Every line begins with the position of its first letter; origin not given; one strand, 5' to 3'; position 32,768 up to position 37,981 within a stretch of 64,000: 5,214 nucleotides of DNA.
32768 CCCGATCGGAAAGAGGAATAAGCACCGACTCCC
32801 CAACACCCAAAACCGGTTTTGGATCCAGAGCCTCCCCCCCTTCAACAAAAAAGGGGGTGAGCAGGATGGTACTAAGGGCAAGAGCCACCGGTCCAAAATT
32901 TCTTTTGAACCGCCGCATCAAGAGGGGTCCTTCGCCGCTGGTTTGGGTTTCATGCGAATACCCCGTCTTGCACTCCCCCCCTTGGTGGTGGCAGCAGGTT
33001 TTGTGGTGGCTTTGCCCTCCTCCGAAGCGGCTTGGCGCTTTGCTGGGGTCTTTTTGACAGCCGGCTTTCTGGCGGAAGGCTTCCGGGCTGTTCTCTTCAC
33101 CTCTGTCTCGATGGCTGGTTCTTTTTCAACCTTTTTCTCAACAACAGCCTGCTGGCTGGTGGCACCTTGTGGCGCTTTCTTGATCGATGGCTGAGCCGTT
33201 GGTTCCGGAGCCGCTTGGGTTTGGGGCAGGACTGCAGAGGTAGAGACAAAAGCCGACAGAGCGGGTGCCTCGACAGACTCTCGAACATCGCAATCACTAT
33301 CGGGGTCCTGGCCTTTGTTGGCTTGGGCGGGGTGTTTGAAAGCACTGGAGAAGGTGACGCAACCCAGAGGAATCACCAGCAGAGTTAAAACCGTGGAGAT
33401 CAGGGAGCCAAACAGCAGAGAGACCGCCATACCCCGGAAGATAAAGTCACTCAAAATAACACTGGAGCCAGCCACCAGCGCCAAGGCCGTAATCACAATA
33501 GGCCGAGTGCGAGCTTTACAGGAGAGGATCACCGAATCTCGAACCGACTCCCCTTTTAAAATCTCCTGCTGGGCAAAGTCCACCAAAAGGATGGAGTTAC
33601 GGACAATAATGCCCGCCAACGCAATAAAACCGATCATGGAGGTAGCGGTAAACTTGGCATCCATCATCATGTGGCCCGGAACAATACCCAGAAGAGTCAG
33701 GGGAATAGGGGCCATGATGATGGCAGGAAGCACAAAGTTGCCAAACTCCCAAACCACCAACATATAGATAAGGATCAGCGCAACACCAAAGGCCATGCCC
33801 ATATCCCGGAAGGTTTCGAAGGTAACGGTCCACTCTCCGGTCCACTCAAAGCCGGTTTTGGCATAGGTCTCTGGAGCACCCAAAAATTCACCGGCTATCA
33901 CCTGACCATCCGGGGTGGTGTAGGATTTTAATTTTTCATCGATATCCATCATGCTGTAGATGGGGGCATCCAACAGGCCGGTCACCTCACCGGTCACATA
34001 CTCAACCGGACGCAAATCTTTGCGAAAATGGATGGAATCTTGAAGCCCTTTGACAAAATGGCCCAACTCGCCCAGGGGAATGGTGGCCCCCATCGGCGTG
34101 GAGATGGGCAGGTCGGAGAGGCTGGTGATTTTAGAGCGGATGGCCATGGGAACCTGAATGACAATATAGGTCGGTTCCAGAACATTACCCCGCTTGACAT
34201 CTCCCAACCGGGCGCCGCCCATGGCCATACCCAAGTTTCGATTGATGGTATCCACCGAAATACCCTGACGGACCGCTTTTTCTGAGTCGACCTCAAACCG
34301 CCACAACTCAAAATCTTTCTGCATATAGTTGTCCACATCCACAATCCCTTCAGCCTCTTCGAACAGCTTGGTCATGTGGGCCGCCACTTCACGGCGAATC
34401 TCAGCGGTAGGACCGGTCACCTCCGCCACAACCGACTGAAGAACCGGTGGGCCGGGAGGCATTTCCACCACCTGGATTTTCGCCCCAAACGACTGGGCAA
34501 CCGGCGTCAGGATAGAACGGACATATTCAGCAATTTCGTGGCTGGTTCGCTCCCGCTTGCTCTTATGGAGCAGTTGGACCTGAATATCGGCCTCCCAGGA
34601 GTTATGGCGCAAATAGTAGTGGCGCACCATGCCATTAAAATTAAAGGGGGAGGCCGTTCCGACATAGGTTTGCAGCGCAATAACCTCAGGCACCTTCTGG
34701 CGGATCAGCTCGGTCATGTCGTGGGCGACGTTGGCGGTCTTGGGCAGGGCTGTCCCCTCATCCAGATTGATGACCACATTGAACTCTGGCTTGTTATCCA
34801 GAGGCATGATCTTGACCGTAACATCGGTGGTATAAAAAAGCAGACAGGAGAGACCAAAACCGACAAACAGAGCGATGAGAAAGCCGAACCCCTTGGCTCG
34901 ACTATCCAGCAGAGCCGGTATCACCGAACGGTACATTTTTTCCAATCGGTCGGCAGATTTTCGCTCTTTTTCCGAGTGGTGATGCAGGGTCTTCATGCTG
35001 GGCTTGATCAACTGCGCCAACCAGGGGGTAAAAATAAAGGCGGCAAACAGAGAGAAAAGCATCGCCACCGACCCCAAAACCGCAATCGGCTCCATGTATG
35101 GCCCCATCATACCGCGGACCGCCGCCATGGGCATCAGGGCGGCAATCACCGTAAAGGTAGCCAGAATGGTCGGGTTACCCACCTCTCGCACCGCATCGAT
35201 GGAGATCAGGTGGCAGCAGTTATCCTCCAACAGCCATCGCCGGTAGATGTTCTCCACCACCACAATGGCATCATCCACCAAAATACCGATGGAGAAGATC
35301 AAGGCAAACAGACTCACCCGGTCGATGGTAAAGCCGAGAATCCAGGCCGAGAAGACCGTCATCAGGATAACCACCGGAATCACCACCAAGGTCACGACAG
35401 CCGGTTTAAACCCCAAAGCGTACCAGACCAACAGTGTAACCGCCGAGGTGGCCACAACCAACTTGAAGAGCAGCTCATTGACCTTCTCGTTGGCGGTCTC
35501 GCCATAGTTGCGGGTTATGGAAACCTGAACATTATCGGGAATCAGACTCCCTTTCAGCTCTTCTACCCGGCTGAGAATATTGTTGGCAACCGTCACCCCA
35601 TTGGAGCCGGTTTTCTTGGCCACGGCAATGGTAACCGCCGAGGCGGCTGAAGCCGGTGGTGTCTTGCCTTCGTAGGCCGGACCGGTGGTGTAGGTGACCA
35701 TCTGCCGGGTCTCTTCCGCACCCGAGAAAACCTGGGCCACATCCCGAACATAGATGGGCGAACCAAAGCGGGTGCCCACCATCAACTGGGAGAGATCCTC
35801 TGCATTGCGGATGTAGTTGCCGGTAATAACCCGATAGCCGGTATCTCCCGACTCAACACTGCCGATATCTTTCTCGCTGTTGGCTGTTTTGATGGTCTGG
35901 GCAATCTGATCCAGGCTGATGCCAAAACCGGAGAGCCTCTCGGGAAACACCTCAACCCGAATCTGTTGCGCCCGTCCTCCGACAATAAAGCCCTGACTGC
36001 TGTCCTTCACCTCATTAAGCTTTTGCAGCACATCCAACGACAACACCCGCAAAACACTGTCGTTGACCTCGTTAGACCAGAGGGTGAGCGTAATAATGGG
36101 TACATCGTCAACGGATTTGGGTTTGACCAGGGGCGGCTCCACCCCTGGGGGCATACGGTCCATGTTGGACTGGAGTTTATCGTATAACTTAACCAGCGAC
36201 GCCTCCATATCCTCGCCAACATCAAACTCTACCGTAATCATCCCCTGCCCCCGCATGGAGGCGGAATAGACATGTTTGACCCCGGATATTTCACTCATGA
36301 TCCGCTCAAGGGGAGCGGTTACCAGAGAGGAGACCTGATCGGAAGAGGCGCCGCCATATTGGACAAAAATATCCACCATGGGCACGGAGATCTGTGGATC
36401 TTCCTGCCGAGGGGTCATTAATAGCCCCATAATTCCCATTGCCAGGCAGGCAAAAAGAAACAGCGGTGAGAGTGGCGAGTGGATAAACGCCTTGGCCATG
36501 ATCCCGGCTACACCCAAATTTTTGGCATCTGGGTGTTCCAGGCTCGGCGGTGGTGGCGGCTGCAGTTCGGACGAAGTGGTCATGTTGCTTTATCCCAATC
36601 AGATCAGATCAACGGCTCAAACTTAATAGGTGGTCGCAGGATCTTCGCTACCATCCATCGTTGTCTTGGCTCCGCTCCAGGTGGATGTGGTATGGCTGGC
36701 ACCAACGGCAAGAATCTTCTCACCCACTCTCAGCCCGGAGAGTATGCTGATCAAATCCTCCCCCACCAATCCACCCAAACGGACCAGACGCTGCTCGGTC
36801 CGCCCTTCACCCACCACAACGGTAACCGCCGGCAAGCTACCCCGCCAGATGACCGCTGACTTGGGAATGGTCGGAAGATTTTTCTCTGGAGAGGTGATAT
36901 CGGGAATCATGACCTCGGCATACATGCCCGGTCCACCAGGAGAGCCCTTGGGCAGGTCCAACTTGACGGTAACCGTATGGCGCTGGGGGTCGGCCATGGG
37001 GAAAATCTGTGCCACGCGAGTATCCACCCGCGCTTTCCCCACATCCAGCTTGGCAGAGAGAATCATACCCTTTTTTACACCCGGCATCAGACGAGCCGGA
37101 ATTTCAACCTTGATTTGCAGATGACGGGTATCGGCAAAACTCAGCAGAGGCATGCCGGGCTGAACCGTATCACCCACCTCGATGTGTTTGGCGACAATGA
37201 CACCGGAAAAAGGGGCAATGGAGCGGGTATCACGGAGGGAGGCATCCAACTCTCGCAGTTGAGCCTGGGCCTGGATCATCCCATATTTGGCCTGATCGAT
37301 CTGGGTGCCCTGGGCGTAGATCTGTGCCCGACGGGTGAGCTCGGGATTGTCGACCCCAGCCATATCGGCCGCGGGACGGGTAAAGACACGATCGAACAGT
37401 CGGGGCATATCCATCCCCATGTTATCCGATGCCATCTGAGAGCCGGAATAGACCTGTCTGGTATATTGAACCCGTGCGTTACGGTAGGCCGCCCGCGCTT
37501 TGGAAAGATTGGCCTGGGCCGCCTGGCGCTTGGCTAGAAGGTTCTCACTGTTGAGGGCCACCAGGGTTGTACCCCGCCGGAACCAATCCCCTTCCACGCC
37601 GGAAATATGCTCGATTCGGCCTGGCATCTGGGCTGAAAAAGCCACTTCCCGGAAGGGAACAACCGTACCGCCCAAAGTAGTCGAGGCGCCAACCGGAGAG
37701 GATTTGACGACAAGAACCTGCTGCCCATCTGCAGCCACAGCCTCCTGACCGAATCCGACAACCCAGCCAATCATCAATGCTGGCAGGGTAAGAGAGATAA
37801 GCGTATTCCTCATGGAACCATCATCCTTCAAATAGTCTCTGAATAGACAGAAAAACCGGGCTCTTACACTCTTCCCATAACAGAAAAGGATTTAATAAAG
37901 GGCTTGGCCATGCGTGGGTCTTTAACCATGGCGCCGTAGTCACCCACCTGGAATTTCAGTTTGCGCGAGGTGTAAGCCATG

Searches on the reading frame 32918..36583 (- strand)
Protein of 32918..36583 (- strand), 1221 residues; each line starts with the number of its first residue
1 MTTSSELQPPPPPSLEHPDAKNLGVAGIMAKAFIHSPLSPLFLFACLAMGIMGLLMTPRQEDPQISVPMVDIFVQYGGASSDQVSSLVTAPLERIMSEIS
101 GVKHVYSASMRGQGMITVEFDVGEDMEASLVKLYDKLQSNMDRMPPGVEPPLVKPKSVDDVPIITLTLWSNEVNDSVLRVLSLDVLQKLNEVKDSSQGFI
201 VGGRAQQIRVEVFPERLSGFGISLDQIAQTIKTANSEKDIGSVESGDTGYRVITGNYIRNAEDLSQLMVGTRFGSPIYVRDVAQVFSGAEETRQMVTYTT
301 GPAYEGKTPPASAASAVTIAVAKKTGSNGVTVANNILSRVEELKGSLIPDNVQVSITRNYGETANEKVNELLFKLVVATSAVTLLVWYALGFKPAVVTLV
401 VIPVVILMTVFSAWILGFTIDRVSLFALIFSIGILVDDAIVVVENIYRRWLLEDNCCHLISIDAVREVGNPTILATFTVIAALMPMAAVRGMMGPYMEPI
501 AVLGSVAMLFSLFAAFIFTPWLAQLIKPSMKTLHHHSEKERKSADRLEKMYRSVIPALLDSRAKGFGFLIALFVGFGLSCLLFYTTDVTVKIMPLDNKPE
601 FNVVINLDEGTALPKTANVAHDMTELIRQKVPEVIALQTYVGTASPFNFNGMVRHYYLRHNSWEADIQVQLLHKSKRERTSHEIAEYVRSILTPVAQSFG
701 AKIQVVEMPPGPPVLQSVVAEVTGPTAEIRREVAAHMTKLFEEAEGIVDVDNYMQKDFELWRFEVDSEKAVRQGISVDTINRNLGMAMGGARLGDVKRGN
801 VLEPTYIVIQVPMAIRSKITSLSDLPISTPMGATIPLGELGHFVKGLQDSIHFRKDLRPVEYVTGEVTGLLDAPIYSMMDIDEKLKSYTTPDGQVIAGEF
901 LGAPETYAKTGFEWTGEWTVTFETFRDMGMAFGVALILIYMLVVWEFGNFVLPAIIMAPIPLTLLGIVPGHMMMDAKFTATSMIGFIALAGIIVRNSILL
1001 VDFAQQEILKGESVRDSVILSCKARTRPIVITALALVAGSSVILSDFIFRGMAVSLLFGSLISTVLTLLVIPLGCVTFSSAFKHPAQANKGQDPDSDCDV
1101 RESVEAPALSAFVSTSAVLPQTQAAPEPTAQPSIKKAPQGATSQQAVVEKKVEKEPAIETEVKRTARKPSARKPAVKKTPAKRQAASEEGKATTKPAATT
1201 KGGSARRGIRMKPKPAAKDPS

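Call 68: search_protein_families(library=pfam, proteins=[window:32918-36583:-], max_evalue=0.00001)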
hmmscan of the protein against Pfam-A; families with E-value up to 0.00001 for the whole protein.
window:32918-36583:- (1221 aa): 1 family
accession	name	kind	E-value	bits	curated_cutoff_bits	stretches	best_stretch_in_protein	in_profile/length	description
PF00873.25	ACR_tran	-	1.1e-140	470.8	28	1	30-1073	2-1015/1021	AcrB/AcrD/AcrF family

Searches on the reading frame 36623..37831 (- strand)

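Call 24: search_protein_families(library=pfam, proteins=[window:36623-37831:-], max_evalue=0.001)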
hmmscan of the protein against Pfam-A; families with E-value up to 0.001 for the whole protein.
window:36623-37831:- (402 aa): 2 families
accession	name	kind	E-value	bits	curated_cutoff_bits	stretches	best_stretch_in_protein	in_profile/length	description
PF16576.10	HlyD_D23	-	7.8e-18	65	30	1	64-294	21-202/214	Barrel-sandwich domain of CusB or HlyD membrane-fusion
PF13437.12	HlyD_3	-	1.6e-14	55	22.2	1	206-295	4-97/106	HlyD family secretion protein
